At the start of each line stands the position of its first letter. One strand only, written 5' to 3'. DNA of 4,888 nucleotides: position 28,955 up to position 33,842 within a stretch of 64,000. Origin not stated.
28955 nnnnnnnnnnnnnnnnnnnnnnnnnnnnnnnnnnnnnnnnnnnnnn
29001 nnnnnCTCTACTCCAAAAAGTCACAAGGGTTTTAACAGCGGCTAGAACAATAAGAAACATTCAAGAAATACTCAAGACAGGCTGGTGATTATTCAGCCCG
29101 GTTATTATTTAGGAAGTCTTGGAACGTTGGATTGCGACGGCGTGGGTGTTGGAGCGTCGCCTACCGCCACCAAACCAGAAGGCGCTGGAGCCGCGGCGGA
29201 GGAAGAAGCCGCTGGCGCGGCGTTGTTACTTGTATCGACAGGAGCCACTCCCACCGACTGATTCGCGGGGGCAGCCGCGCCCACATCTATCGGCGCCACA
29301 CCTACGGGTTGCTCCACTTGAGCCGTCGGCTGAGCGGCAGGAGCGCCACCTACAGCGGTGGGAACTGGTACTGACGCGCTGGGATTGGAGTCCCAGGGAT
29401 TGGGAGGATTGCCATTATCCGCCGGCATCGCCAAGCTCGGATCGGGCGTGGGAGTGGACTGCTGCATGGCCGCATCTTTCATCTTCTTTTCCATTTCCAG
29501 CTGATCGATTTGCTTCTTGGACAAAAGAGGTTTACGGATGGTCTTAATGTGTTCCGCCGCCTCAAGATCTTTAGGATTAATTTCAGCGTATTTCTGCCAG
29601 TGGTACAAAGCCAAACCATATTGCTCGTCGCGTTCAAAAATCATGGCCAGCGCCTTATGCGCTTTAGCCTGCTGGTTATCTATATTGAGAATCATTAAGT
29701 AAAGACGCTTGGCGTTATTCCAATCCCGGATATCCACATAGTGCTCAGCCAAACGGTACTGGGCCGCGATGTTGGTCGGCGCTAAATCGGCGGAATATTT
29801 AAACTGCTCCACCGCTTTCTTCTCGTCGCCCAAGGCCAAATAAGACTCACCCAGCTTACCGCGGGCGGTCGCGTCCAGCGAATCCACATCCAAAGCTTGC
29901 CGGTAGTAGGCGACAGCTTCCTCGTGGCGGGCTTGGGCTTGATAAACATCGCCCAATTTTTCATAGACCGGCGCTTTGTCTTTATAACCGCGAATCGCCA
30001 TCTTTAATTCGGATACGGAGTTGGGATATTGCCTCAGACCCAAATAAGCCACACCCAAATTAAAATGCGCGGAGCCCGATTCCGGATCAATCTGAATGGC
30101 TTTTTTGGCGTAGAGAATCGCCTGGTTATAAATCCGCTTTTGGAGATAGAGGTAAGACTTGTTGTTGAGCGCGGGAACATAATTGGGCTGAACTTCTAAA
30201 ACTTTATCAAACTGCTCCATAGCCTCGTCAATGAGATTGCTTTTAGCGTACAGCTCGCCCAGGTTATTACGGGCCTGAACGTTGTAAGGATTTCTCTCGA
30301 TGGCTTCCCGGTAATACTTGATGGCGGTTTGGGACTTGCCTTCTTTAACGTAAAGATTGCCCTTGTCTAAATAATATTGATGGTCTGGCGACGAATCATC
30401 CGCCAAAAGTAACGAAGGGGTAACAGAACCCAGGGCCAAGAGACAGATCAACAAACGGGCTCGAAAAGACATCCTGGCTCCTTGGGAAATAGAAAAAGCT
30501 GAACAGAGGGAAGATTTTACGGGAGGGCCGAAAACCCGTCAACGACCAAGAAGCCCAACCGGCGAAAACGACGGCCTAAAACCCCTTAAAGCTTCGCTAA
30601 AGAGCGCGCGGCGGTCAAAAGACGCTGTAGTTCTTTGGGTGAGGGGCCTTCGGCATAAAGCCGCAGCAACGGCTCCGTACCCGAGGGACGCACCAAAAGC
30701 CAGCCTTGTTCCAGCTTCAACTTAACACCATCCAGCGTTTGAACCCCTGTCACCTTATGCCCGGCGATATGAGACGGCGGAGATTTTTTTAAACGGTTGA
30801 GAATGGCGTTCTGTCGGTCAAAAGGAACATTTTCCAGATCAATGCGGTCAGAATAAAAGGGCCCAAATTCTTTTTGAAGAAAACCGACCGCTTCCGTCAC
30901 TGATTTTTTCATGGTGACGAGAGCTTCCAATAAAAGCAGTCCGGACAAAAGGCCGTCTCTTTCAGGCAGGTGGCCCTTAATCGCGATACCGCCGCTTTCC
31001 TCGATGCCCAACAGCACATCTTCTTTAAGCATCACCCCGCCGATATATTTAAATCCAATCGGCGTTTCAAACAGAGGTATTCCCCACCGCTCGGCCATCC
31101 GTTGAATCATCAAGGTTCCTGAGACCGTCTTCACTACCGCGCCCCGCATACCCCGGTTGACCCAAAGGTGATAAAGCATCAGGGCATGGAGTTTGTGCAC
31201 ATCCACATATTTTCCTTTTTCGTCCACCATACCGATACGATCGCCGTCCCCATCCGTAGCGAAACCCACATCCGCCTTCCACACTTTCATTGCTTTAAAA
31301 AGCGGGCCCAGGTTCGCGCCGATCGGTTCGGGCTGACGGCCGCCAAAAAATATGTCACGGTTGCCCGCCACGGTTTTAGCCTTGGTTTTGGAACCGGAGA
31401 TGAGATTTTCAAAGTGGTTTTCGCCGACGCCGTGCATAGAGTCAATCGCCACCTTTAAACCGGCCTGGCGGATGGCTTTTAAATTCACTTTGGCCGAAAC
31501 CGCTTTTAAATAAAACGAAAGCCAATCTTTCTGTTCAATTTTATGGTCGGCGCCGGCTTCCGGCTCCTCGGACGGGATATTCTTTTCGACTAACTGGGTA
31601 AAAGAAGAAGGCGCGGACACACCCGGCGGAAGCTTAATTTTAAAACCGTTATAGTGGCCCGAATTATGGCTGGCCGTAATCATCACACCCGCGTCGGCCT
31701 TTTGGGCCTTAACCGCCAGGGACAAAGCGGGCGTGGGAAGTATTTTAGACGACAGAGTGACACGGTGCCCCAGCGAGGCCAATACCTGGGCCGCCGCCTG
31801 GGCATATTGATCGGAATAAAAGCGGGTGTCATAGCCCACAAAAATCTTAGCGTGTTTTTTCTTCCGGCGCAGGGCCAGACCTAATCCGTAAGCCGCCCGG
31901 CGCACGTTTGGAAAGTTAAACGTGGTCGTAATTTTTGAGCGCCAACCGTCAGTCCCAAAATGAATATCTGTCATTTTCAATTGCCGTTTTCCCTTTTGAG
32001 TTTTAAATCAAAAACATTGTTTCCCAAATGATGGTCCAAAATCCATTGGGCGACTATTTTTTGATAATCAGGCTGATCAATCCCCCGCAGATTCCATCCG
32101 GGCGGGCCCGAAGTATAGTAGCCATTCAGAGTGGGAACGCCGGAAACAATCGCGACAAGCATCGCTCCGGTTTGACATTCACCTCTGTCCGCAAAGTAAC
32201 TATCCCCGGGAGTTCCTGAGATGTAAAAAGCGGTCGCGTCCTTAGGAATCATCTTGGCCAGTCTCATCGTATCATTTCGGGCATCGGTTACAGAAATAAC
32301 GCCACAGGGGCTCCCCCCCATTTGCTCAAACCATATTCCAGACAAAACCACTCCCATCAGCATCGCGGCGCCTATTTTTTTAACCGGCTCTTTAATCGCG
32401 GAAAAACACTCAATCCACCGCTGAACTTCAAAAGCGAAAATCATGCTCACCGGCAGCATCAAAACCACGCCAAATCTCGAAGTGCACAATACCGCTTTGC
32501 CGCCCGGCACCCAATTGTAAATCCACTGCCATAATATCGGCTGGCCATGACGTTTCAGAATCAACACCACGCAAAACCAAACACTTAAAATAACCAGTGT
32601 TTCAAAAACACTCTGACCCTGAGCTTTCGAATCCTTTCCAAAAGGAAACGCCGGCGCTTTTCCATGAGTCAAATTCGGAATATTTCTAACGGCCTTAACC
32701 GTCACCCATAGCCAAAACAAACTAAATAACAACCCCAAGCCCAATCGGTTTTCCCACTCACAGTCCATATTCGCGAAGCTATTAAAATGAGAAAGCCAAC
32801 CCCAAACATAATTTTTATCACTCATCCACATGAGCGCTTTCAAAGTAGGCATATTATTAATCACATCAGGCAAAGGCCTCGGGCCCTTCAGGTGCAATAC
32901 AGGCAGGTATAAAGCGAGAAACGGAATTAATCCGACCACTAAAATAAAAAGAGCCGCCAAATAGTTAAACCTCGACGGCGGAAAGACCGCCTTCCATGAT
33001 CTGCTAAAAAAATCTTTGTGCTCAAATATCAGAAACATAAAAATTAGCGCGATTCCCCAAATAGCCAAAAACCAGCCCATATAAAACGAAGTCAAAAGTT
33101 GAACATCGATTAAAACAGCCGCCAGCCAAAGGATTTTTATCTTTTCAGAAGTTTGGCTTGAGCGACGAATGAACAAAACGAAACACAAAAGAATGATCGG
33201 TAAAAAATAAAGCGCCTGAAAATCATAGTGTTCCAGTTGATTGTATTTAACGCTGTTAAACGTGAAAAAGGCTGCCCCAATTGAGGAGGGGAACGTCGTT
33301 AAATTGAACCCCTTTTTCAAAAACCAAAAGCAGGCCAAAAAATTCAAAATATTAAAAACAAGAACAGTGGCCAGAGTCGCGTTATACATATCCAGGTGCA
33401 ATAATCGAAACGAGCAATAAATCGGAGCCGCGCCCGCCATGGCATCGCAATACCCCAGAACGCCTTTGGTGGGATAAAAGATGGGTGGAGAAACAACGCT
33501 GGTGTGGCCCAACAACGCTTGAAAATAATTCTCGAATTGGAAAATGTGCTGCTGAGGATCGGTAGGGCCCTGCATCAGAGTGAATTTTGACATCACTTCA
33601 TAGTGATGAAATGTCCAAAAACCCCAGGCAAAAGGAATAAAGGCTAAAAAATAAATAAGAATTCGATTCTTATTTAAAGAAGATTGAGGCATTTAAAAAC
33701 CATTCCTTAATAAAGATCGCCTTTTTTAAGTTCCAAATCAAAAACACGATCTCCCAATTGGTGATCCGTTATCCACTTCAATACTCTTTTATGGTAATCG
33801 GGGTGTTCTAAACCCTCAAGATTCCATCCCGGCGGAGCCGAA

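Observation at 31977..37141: Three tandem, diverged ~570-aa polytopic paralogues (GT-C-like) embedded in the GDP-mannose supply genes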

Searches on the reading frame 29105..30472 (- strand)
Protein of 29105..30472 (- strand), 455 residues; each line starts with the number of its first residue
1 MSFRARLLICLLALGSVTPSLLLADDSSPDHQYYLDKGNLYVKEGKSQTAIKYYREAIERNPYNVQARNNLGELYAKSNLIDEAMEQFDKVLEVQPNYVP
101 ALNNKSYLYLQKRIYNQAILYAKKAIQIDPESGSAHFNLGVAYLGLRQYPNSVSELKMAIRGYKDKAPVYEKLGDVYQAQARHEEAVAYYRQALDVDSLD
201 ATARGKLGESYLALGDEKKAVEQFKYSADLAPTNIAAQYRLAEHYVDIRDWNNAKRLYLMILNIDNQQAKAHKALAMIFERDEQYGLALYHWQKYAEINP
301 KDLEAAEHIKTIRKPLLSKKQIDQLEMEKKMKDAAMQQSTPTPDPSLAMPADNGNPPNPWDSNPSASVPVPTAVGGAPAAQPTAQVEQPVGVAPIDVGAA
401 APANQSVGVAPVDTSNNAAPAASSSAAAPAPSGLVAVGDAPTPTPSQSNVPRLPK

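Call 13: search_protein_families(library=pfam, proteins=[window:29105-30472:-], max_evalue=0.001)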
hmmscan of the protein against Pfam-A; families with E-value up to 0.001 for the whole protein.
window:29105-30472:- (455 aa): 21 families
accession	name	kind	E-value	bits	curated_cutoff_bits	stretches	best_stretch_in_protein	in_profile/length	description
PF07719.23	TPR_2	-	3.8e-31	105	27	2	33-64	3-34/34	Tetratricopeptide repeat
PF00515.34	TPR_1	-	1.9e-30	103.8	27.8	3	33-64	3-34/34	Tetratricopeptide repeat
PF13181.12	TPR_8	-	3.9e-28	95.6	25.7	3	32-63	2-33/34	Tetratricopeptide repeat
PF13432.12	TPR_16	-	9.7e-26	90.3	32.7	2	35-93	1-59/65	Tetratricopeptide repeat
PF13431.12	TPR_17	-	2e-24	84.2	24.4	2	53-84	1-32/34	Tetratricopeptide repeat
PF14559.12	TPR_19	-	9.6e-24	83.9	25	3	42-100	2-59/68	Tetratricopeptide repeat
PF13414.12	TPR_11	-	4.7e-22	77.8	26.8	3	38-77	1-40/42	TPR repeat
PF13428.12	TPR_14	-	6.8e-18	63.8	23.5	1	34-74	4-44/44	Tetratricopeptide repeat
PF13424.12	TPR_12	-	2.4e-17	63.3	30.1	3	169-225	5-69/77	Tetratricopeptide repeat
PF13176.12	TPR_7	-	1.9e-11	43.5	27.9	1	172-198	4-32/36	Tetratricopeptide repeat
PF13371.12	TPR_9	-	1.2e-10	41.7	35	0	176-236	4-64/73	Tetratricopeptide repeat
PF13374.12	TPR_10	-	1.7e-10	41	27.5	0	170-196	5-31/42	Tetratricopeptide repeat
PF13174.12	TPR_6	-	8.6e-10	39.1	26.3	0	35-62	4-31/33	Tetratricopeptide repeat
PF23914.1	TPR_CcmH_CycH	-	2.2e-09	37.8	42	1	191-302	40-154/158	Cytochrome c-type biogenesis protein H TPR domain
PF14561.12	TPR_20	-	2.4e-07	31.4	25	0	49-98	6-55/90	Tetratricopeptide repeat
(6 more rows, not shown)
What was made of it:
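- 29105..30472 (-): Secreted TPR protein with a 125-aa Pro/Ala/Ser/Thr-rich tail, conserved between the GT-C gene and the GT2 in relatives; a possible partner or acceptor (speculative). TPR Pfam families (call 13).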

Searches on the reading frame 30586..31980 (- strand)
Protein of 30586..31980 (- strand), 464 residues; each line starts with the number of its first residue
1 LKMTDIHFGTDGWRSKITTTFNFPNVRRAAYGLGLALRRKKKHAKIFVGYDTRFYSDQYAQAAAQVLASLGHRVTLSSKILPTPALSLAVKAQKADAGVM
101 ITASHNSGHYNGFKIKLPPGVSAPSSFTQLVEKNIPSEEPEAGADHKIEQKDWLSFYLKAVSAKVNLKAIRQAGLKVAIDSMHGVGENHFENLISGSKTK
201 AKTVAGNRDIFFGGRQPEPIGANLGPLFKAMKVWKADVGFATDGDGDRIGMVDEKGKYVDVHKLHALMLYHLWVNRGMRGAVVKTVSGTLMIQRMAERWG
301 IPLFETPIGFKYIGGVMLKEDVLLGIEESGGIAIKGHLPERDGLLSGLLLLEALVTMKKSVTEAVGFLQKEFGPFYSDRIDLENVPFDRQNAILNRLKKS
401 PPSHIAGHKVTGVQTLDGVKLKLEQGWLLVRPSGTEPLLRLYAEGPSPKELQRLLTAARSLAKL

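Call 13: search_protein_families(library=pfam, proteins=[window:30586-31980:-], max_evalue=0.001)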
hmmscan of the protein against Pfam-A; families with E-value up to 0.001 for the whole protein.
window:30586-31980:- (464 aa): 4 families
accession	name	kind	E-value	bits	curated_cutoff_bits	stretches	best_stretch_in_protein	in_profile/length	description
PF02878.22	PGM_PMM_I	-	2.4e-37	128.1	22.5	1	7-139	3-135/138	Phosphoglucomutase/phosphomannomutase, alpha/beta/alpha domain I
PF02880.22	PGM_PMM_III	-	1.2e-22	80.7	20.7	1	265-365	6-108/115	Phosphoglucomutase/phosphomannomutase, alpha/beta/alpha domain III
PF02879.22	PGM_PMM_II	-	1.2e-20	74.4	29.3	1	157-256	3-103/103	Phosphoglucomutase/phosphomannomutase, alpha/beta/alpha domain II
PF00408.26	PGM_PMM_IV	-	5.3e-13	49.3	23.1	1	399-455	11-62/68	Phosphoglucomutase/phosphomannomutase, C-terminal domain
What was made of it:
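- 30586..31980 (-): Phosphohexomutase (PGM/PMM/GlmM family), overlapping copy C by 4 nt. Four PGM_PMM Pfam domains (call 13).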

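Call 38: search_protein_families(library=ncbifam, proteins=[window:30586-31980:-], max_evalue=0.00001)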
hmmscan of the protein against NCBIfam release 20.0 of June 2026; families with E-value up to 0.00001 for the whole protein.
window:30586-31980:- (464 aa): 7 families
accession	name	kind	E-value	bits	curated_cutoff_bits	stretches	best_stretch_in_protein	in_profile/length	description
TIGR03990.1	Arch_GlmM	equivalog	3.7e-88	296.3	439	1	8-460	4-442/444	phosphoglucosamine mutase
TIGR01455.1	glmM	equivalog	7.4e-53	179.8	447.55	1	8-456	1-434/442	phosphoglucosamine mutase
NF005737.0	PRK07564.1-1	equivalog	2.9e-37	128.5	378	1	5-411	13-445/543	alpha-D-glucose phosphate-specific phosphoglucomutase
NF007088.0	PRK09542.1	equivalog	4.8e-37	128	618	1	39-456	42-447/456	phosphomannomutase/phosphoglucomutase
NF046027.1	PhglucPhmanMutPgmG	equivalog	7.6e-37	127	600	1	39-457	40-445/460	phosphoglucomutase/phosphomannomutase PgmG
TIGR01132.1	pgm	equivalog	4.9e-33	114.4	778.05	2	235-447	297-525/546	phosphoglucomutase (alpha-D-glucose-1,6-bisphosphate-dependent)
NF011943.0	PRK15414.1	subfamily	6.9e-13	48.4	801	1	30-449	25-440/456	phosphomannomutase CpsG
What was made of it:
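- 30586..31980 (-): Best NCBIfam hit is the archaeal GlmM type at 296 bits, below its cut-off of 439, so the sugar is not resolved (call 38).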

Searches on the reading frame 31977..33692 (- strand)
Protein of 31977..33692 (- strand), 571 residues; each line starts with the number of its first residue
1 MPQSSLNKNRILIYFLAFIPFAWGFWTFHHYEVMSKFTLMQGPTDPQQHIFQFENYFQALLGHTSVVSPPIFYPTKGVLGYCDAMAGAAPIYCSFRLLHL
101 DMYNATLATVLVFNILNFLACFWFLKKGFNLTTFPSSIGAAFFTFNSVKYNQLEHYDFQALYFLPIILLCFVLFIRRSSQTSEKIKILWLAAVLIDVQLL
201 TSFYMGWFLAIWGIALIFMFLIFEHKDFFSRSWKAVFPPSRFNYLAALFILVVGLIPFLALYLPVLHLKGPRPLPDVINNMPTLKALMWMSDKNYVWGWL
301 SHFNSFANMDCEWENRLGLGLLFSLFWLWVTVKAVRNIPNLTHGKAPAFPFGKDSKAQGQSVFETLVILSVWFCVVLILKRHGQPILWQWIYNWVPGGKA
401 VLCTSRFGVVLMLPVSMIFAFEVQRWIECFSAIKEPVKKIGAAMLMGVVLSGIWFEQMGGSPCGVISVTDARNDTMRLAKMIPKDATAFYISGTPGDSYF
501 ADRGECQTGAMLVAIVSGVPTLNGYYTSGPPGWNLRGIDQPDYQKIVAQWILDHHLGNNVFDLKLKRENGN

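Call 4: search_protein_families(library=pfam, proteins=[window:31977-33692:-], max_evalue=1)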
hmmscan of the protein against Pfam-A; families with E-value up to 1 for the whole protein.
window:31977-33692:- (571 aa): 0 families
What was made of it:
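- On YfhO (PF09586): None in the window proteins (call 4).
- Closest known: embC-embA-embB tandem GT-C arabinosyltransferases. Different: No match to the Emb family (Arabinose_trans) appeared in the full Pfam scan (call 4).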

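Call 5: search_protein_families(library=ncbifam, proteins=[window:31977-33692:-], max_evalue=1)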
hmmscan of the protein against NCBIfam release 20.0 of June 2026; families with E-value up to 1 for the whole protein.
window:31977-33692:- (571 aa): 0 families
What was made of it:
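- None beyond the lack of any curated family assignment (calls 4, 5).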
